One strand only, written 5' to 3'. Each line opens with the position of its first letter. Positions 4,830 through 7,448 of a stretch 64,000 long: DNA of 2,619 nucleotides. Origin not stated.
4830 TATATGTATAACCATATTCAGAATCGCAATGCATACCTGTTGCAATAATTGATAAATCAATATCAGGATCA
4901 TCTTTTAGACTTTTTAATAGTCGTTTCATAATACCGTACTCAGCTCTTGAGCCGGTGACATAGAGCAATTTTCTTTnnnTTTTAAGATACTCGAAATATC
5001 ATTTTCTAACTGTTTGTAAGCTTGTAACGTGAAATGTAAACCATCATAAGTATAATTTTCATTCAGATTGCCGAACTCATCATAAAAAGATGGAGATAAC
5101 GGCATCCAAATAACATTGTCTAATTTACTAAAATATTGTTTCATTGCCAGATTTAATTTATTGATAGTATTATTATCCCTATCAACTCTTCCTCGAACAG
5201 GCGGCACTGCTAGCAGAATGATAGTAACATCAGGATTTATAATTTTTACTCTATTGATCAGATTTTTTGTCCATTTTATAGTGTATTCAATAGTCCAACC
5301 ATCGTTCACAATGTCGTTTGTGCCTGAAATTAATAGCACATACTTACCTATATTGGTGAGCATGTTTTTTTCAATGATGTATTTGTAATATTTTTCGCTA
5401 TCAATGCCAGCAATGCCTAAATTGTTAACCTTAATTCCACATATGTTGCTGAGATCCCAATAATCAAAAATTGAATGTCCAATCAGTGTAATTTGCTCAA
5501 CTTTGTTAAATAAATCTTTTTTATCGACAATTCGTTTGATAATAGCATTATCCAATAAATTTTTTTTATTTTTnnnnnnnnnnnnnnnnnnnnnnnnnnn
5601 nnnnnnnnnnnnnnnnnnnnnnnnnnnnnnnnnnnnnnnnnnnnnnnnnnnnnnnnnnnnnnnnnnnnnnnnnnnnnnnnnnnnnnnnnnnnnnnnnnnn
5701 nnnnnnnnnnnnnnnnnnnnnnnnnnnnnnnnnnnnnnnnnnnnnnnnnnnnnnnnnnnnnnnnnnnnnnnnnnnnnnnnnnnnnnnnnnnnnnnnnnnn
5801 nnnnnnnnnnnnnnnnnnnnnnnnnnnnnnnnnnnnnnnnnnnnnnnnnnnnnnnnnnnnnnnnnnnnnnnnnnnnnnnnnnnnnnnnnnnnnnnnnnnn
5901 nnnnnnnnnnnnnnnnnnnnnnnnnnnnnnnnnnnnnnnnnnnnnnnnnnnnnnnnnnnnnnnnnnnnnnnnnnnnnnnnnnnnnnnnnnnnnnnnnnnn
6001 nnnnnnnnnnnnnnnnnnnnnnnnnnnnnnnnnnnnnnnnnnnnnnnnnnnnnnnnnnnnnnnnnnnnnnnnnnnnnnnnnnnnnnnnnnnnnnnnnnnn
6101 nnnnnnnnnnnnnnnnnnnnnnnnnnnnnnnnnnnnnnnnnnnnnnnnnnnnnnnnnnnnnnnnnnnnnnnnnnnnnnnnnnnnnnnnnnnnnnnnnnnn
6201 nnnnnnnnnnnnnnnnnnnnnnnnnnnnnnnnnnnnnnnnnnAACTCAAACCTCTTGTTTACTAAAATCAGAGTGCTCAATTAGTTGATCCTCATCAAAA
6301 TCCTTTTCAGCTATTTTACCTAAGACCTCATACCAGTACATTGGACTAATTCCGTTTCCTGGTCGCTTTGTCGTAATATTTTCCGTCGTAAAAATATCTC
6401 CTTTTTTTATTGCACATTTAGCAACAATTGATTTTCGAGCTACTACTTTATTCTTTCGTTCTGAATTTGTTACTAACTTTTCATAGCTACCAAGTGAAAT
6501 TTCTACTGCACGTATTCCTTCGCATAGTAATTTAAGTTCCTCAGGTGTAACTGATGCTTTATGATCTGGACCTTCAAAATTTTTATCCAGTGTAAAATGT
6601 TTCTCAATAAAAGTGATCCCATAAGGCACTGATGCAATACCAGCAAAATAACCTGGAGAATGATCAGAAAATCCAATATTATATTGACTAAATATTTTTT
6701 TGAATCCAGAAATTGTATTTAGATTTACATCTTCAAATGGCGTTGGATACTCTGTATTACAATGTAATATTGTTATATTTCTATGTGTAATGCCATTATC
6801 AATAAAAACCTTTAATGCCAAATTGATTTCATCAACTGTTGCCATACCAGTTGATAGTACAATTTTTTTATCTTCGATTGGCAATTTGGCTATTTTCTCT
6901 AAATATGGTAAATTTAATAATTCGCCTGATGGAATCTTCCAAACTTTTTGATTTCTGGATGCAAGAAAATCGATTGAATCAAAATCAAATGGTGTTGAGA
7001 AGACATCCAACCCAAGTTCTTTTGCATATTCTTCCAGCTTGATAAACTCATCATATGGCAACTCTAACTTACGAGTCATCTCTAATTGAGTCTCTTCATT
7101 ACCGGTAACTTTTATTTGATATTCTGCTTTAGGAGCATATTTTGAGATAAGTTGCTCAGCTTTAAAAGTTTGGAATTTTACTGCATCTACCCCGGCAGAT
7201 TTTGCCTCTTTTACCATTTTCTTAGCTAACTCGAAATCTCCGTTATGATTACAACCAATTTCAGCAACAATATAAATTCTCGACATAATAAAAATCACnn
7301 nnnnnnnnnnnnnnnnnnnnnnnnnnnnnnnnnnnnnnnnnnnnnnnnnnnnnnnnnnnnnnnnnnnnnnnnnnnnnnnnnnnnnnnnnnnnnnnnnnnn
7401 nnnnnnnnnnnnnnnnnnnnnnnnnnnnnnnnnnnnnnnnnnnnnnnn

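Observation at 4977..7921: NeuA carries a C-terminal SGNH-like esterase domain alongside a NeuD acetyltransferase: possible O-acetylated sialic acid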

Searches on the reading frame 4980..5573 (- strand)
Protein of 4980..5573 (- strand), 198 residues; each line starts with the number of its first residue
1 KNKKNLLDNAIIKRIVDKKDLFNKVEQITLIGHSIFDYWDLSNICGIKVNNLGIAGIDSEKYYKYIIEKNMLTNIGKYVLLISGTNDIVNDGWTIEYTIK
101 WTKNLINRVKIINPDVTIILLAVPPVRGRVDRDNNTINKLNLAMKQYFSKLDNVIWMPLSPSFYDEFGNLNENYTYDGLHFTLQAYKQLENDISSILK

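Call 8: search_solved_structures(query=window:4980-5573:-, max_evalue=1, show_alignments=5)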
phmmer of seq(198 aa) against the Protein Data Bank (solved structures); distinct sequences matched with E-value up to 1: 16.
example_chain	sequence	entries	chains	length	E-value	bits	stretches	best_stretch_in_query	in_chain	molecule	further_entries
2hsj_A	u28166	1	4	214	3.1e-09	40.4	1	27-194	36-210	Putative platelet activating factor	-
9hi4_C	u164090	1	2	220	5.9e-08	36.2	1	24-193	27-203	FI6-focused design_03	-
9hi5_A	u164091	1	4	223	1.2e-06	31.9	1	24-193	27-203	GDSL-like protein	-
4iyj_A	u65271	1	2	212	2.2e-06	31.1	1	24-193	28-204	GDSL-like protein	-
4hf7_A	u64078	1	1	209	2.7e-06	30.8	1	23-191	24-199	Putative acylhydrolase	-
3p94_A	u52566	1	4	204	7.6e-06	29.3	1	26-192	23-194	GDSL-like Lipase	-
9hi6_A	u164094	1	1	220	5.7e-05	26.5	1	25-193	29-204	FI6-focused design_04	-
4ppy_A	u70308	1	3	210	0.00044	23.5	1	26-194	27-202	Putative acylhydrolase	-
3dt6_A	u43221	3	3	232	0.0088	19.3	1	26-189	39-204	Brain Platelet-activating factor acetylhydrolase IB subunit alpha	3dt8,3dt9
1fxw_F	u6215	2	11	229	0.012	18.9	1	47-189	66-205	PLATELET-ACTIVATING FACTOR ACETYLHYDROLASE IB BETA SUBUNIT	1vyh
6njc_A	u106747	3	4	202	0.015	18.5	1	28-186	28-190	Sialate O-acetylesterase | Lysophospholipase L1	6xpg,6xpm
1es9_A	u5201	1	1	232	0.015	18.5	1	47-189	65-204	PLATELET-ACTIVATING FACTOR ACETYLHYDROLASE IB GAMMA SUBUNIT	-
1fxw_A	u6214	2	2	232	0.015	18.5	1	47-189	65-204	PLATELET-ACTIVATING FACTOR ACETYLHYDROLASE IB GAMMA SUBUNIT | PLATELET-ACTIVATING FACTOR ACETYLHYDROLASE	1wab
1bwp_A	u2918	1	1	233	0.021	18.1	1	47-189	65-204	PLATELET-ACTIVATING FACTOR ACETYLHYDROLASE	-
1bwr_A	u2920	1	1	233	0.047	16.9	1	47-189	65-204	PLATELET-ACTIVATING FACTOR ACETYLHYDROLASE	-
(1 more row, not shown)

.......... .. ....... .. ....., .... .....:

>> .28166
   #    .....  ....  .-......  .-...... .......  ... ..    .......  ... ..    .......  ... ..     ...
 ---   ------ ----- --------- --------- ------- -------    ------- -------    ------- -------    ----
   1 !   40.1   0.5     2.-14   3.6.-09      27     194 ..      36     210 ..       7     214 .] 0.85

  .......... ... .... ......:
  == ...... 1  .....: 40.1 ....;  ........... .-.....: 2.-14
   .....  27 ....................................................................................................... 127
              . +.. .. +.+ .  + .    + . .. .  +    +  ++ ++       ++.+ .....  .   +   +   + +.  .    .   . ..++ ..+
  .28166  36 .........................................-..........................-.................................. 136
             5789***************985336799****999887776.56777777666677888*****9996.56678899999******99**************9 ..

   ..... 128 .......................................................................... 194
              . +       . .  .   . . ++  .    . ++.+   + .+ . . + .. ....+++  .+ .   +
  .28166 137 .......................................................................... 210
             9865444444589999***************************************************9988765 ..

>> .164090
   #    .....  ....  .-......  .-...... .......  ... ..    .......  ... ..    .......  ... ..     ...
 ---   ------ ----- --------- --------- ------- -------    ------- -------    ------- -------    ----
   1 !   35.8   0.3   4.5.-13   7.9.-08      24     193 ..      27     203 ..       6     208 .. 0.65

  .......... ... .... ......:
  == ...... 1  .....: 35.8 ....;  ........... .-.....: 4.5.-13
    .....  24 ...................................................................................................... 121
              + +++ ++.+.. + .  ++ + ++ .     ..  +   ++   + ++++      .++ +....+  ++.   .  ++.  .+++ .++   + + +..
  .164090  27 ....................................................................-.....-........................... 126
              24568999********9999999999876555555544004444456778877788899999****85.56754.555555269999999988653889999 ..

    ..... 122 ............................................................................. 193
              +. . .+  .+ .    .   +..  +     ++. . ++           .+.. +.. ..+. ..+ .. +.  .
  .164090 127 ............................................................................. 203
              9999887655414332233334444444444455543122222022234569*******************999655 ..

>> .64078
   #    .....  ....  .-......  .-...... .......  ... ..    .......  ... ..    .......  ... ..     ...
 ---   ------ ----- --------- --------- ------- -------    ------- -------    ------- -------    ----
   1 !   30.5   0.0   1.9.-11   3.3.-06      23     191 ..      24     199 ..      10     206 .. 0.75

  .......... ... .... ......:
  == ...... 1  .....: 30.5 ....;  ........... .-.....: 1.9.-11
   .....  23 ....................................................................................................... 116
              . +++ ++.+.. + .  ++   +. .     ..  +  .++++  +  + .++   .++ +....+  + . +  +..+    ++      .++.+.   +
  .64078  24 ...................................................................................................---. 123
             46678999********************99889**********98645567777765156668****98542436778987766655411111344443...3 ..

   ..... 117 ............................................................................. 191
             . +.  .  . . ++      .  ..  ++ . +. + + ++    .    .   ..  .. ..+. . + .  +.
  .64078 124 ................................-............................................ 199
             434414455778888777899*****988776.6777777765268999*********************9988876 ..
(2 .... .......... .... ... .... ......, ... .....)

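Call 58: predict_structure(alignment_id=A1)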
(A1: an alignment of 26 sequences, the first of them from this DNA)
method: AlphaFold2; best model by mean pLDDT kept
length: 196 residues; sequences in the alignment: 26
mean_pLDDT: 95.9   pTM: 0.90
mean pLDDT of the five models: 95.9, 95.7, 95.7, 95.2, 95.0
residues with pLDDT >= 90: 189; 70-90: 7; 50-70: 0; < 50: 0
segments of 3 or more residues with pLDDT < 50: none
pLDDT, mean of each block of 10 residues (from residue 1): 89 96 95 94 96 97 96 96 94 98 98 98 94 97 97 97 97 96 97 92
secondary structure, 60 per line:
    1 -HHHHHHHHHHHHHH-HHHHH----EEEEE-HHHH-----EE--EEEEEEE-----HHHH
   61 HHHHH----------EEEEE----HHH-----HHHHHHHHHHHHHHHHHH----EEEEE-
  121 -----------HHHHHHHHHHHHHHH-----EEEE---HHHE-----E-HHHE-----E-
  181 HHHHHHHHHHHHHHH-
elements in order: H2-15 H17-21 E26-30 H32-35 E45-51 H57-65 E76-80 H93-110 E115-119 H132-146 E152-155 H181-195

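Call 60: fold_search(model_id=the predicted structure, library=pdb)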
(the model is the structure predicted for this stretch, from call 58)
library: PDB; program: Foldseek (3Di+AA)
matches with E <= 10: 1683; with E <= 0.001: 104
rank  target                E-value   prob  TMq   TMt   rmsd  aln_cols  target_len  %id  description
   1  2hsj_D                2.8e-14  1.00  0.87  0.80   2.4       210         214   26  The structure of a putative platelet activating factor from Streptococcus pneumonia. (released 2006-09-19)
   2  2hsj_A                7.3e-14  1.00  0.85  0.79   2.6       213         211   25  The structure of a putative platelet activating factor from Streptococcus pneumonia. (released 2006-09-19)
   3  2hsj_B                2.1e-13  1.00  0.87  0.81   2.5       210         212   26  The structure of a putative platelet activating factor from Streptococcus pneumonia. (released 2006-09-19)
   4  3dt8                  7.7e-12  1.00  0.78  0.72   3.3       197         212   20  Crystal Structure of Bovin Brain Platelet Activating Factor Acetylhydrolase Covalently Inhibited by Sarin (released 2009-05-12)
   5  1bwp                  9.9e-12  1.00  0.78  0.73   3.4       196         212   20  PROBING THE SUBSTRATE SPECIFICITY OF THE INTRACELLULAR BRAIN PLATELET-ACTIVATING FACTOR ACETYLHYDROLASE (released 1999-05-18)
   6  1bwr                  1.4e-11  1.00  0.77  0.71   3.5       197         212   21  PROBING THE SUBSTRATE SPECIFICITY OF THE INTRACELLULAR BRAIN PLATELET-ACTIVATING FACTOR ACETYLHYDROLASE (released 1999-05-18)
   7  1wab                  1.9e-11  1.00  0.79  0.73   3.5       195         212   20  PLATELET-ACTIVATING FACTOR ACETYLHYDROLASE (released 1997-11-12)
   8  1bwq                  2.5e-11  1.00  0.78  0.72   3.4       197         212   20  PROBING THE SUBSTRATE SPECIFICITY OF THE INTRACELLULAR BRAIN PLATELET-ACTIVATING FACTOR ACETYLHYDROLASE (released 1999-05-18)
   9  1es9                  2.5e-11  1.00  0.77  0.72   3.6       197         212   20  X-RAY CRYSTAL STRUCTURE OF R22K MUTANT OF THE MAMMALIAN BRAIN PLATELET-ACTIVATING FACTOR ACETYLHYDROLASES (PAF-AH) (released 2000-05-31)
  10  1fxw_A                4.2e-11  1.00  0.77  0.72   3.4       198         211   21  CRYSTAL STRUCTURE OF THE RECOMBINANT ALPHA1/ALPHA2 CATALYTIC HETERODIMER OF BOVINE BRAIN PLATELET-ACTIVATING FACTOR AC (released 2001-12-12)
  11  3dt6                  4.5e-11  1.00  0.77  0.72   3.5       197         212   20  Crystal Structure of Bovin Brain Platelet Activating Factor Acetylhydrolase Covalently Inhibited by Paraoxon (released 2009-05-12)
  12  1fxw_F                6.1e-11  1.00  0.77  0.72   2.9       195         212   20  CRYSTAL STRUCTURE OF THE RECOMBINANT ALPHA1/ALPHA2 CATALYTIC HETERODIMER OF BOVINE BRAIN PLATELET-ACTIVATING FACTOR AC (released 2001-12-12)
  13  6xpg                  5.5e-10  1.00  0.83  0.82   3.1       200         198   20  Crystal Structure of Sialate O-acetylesterase from Bacteroides vulgatus by Serial Crystallography (released 2020-07-15)
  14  1vyh_A                7.6e-10  1.00  0.79  0.72   2.8       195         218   19  PAF-AH Holoenzyme: Lis1/Alfa2 (released 2005-05-26)
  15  7pzh_AAA              8.1e-10  1.00  0.86  0.84   2.4       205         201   18  Phocaeicola vulgatus sialic acid esterase at 2.06 Angstrom resolution (released 2022-05-25)
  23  7pzh_BBB              3.7e-09  1.00  0.83  0.81   3.1       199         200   20  Phocaeicola vulgatus sialic acid esterase at 2.06 Angstrom resolution (released 2022-05-25)
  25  6njc_A                4.4e-09  1.00  0.85  0.83   2.8       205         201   19  Crystal Structure of the Sialate O-acetylesterase from Bacteroides vulgatus (released 2019-01-16)
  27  7pzh_FFF              5.7e-09  1.00  0.81  0.81   3.2       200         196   20  Phocaeicola vulgatus sialic acid esterase at 2.06 Angstrom resolution (released 2022-05-25)
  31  7pzh_GGG              1.1e-08  1.00  0.83  0.83   2.5       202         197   19  Phocaeicola vulgatus sialic acid esterase at 2.06 Angstrom resolution (released 2022-05-25)
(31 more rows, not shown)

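Call 62: search_solved_structures(query=A1, max_evalue=0.001, show_alignments=0)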
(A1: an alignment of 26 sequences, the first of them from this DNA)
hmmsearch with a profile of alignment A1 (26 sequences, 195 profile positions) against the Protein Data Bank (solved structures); distinct sequences matched with E-value up to 0.001: 24.
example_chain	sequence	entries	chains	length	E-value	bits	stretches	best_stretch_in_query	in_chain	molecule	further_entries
2hsj_A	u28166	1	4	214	1.6e-24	89.7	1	11-194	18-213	Putative platelet activating factor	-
6njc_A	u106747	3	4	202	2.6e-15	59.7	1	21-188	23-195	Sialate O-acetylesterase | Lysophospholipase L1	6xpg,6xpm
7pzg_AAA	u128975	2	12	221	3.6e-15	59.2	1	21-188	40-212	Lysophospholipase L1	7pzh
4iyj_A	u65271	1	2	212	1e-13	54.5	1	19-194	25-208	GDSL-like protein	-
9hi6_A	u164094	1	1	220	1.3e-13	54.2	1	18-194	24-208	FI6-focused design_04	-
4hf7_A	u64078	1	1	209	2.7e-13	53.1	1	20-194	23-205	Putative acylhydrolase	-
9hi4_C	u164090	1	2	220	8.3e-13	51.5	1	19-194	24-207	FI6-focused design_03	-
3p94_A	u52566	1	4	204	1.5e-12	50.7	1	14-194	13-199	GDSL-like Lipase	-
9hi5_A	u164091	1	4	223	1.8e-12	50.4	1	19-194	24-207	GDSL-like protein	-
4ppy_A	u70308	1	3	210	1.5e-11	47.4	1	21-194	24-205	Putative acylhydrolase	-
1yzf_A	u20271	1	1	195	6e-09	38.9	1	42-195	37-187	lipase/acylhydrolase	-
8gkd_A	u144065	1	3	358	1.4e-06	31.2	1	61-194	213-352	SGNH hydrolase-type esterase domain-containing protein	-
8gld_A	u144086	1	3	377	2.6e-06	30.3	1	61-194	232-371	SGNH hydrolase-type esterase domain-containing protein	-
3mil_A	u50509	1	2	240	1.1e-05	28.2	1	130-194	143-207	Isoamyl acetate-hydrolyzing esterase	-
1fxw_F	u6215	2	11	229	2e-05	27.5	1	42-194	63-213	PLATELET-ACTIVATING FACTOR ACETYLHYDROLASE IB BETA SUBUNIT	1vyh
1fxw_A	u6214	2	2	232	0.00029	23.6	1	25-192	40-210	PLATELET-ACTIVATING FACTOR ACETYLHYDROLASE IB GAMMA SUBUNIT | PLATELET-ACTIVATING FACTOR ACETYLHYDROLASE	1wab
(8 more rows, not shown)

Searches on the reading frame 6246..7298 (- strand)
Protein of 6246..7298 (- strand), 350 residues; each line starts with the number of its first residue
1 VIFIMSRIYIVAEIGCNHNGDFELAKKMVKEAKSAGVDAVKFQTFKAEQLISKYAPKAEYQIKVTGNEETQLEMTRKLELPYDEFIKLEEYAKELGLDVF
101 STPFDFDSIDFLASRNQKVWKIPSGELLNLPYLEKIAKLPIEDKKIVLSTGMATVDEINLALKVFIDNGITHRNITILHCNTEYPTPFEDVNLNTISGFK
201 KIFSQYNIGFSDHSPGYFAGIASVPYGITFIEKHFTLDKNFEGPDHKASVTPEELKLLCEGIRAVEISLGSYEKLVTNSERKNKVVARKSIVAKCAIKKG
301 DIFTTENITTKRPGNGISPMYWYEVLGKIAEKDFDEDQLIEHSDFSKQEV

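Call 4: search_protein_families(library=pfam, proteins=[window:6246-7298:-], max_evalue=0.01)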
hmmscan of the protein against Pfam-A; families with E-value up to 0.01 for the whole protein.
window:6246-7298:- (350 aa): 2 families
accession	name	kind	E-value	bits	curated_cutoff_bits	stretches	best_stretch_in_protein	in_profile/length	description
PF03102.20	NeuB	-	1e-85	287.5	22.1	1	28-273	1-240/241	NeuB family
PF08666.17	SAF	-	9.2e-09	36.2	21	1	289-345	2-62/63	SAF domain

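Call 5: search_protein_families(library=ncbifam, proteins=[window:6246-7298:-], max_evalue=0.01)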
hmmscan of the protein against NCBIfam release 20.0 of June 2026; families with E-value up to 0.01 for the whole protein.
window:6246-7298:- (350 aa): 2 families
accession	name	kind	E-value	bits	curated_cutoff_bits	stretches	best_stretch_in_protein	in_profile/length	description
TIGR03569.1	NeuB_NnaB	equivalog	2.7e-140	467.1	399.65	1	9-340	2-329/329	N-acetylneuraminate synthase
TIGR03586.1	PseI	equivalog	1.7e-83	280.5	340.25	1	8-336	2-323/327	pseudaminic acid synthase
